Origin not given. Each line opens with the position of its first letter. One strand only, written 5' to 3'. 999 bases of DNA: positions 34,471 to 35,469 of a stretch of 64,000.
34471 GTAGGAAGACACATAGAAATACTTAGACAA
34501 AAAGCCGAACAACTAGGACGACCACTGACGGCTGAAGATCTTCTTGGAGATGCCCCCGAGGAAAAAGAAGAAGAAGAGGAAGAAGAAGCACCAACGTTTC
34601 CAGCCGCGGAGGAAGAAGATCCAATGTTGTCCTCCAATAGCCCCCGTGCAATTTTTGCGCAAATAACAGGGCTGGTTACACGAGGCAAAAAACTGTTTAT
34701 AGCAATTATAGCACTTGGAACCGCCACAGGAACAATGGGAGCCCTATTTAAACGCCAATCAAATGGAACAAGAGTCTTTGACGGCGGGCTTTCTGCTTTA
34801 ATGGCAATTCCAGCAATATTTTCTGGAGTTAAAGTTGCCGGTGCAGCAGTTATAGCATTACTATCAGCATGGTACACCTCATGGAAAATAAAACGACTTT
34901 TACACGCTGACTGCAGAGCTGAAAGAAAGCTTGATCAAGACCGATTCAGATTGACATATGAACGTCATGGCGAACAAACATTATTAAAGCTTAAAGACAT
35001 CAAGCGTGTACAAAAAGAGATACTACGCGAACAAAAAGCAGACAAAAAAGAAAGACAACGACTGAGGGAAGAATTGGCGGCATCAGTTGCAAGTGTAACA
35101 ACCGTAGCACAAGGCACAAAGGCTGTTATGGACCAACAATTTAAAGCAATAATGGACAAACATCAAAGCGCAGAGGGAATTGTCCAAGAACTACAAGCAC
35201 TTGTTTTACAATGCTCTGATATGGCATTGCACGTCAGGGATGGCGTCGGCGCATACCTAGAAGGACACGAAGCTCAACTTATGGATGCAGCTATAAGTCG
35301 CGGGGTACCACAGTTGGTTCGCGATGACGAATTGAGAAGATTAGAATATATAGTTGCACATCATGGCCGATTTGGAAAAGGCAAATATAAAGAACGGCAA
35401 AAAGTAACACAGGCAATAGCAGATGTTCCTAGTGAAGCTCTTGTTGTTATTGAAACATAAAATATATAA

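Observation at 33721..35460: G+C-rich 579-aa orphan protein with AT-rich signal sequence, poly-Glu tract and a closely spaced TM hairpin (Inc-like architecture)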

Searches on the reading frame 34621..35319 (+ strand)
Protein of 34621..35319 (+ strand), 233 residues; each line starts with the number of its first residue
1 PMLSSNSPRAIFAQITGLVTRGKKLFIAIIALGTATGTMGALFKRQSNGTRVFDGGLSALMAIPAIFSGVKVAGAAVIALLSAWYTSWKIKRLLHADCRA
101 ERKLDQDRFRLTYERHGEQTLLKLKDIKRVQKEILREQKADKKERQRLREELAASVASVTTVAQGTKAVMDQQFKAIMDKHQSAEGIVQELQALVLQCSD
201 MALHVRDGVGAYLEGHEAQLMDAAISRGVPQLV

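Call 36: find_homologous_proteins(query=A2, max_evalue=0.01)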
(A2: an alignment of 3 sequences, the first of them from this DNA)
Query A2 (3 sequences) (233 aa, profile of the alignment): 1 proteins with E <= 0.01 among 8000 candidates.
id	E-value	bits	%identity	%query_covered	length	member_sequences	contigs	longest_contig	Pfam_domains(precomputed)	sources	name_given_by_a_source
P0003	4.5e-99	349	29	81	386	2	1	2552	-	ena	-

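Call 37: find_related_loci(query=A2, collection=metagenome_contigs, flank=10000)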
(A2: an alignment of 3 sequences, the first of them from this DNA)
Query A2 (233 aa) in metagenome_contigs; peptide patterns used: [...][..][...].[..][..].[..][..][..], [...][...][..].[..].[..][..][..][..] (x = any residue, [..] = any of these).
189 stretches matched a pattern, but none encodes a relative of the query by tblastn (E <= 1e-3).
